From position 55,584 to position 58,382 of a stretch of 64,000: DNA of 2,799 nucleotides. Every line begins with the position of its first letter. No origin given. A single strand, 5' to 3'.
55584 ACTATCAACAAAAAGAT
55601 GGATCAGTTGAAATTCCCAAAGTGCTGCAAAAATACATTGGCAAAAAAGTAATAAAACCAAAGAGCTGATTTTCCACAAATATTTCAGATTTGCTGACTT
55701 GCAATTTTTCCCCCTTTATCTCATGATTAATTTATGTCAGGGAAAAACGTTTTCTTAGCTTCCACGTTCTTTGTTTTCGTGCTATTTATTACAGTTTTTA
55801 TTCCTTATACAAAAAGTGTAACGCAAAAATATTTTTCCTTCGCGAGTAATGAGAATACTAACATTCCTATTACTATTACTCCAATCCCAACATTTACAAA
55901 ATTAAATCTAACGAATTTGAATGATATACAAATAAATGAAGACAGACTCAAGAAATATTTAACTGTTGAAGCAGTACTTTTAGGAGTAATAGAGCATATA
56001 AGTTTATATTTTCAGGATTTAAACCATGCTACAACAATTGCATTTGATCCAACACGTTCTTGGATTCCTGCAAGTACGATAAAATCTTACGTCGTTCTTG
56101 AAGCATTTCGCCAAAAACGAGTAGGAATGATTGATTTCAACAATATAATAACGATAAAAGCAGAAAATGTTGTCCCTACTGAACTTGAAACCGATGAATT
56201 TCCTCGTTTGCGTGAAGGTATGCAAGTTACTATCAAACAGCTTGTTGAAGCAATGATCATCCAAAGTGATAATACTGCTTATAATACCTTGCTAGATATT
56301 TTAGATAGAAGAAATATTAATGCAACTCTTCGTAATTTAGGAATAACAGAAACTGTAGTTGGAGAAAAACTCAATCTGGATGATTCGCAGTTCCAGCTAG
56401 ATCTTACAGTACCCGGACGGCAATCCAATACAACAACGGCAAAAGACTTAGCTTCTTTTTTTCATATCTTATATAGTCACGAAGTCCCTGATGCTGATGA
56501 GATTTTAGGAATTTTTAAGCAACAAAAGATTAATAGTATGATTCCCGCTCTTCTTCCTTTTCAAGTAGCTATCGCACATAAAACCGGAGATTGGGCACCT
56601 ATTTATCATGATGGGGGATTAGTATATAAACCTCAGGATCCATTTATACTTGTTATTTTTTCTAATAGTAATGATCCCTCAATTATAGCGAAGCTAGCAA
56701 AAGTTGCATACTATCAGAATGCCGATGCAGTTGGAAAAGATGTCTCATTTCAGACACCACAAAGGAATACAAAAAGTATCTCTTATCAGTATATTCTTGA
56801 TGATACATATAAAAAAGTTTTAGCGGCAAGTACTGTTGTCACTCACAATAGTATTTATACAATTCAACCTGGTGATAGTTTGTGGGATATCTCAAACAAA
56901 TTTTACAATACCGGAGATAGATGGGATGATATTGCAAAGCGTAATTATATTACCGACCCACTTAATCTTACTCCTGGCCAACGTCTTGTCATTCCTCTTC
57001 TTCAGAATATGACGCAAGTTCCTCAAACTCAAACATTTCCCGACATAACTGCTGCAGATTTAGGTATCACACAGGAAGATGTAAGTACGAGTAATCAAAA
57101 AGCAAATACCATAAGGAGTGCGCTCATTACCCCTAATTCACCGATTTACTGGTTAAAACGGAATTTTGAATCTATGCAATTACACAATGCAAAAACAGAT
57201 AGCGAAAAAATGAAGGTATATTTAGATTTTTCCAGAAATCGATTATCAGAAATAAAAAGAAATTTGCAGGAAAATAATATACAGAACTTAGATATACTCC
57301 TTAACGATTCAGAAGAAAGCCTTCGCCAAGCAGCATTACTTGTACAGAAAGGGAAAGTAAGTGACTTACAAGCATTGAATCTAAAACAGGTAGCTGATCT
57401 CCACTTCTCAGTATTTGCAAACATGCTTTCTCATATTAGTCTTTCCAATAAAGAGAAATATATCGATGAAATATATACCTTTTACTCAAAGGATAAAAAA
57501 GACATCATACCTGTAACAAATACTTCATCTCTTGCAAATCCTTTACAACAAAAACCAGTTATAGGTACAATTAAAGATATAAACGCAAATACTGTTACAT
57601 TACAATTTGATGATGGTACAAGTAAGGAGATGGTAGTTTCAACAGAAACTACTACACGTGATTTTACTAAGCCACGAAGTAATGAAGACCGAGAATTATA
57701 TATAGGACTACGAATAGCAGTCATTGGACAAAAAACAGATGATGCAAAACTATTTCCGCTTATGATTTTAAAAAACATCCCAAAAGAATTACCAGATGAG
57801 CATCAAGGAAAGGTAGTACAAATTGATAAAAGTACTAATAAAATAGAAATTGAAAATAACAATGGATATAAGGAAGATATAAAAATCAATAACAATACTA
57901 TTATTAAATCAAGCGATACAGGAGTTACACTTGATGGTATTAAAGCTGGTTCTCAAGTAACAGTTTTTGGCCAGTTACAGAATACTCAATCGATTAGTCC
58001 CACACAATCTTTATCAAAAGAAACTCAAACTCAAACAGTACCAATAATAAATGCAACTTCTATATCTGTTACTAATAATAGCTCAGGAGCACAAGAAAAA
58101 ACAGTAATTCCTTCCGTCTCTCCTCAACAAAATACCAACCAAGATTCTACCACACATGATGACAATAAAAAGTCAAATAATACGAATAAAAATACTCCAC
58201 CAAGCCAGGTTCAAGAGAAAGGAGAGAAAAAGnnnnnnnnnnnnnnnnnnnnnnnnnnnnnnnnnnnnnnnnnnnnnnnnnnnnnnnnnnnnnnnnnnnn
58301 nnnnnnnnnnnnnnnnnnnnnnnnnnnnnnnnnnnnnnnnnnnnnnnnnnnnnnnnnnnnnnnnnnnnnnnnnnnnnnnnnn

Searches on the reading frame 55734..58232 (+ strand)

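Call 46: search_protein_families(library=pfam, proteins=[window:55734-58232:+], max_evalue=0.01)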
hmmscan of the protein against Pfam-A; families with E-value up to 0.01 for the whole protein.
window:55734-58232:+ (833 aa): 6 families
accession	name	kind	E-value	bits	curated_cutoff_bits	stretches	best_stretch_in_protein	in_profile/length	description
PF13354.11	Beta-lactamase2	-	3.2e-45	154.5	22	1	90-310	1-214/214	Beta-lactamase enzyme family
PF01476.26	LysM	-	6.2e-11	42.5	20.9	1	375-421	1-43/43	LysM domain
PF18915.5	DUF5667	-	5.6e-10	40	27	1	465-544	2-77/99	Domain of unknown function (DUF5667)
PF00768.25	Peptidase_S11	-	2.1e-05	24.6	27.6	1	117-242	45-161/239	D-alanyl-D-alanine carboxypeptidase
PF23457.1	LysM2_NFP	-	8.8e-05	22.9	36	1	374-422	7-55/56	NFP LysM2 domain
PF23472.1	LysM2_CERK1_LYK3_4_5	-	0.0031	17.8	27.4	0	371-422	4-55/56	LYK3/4/5 LysM2 domain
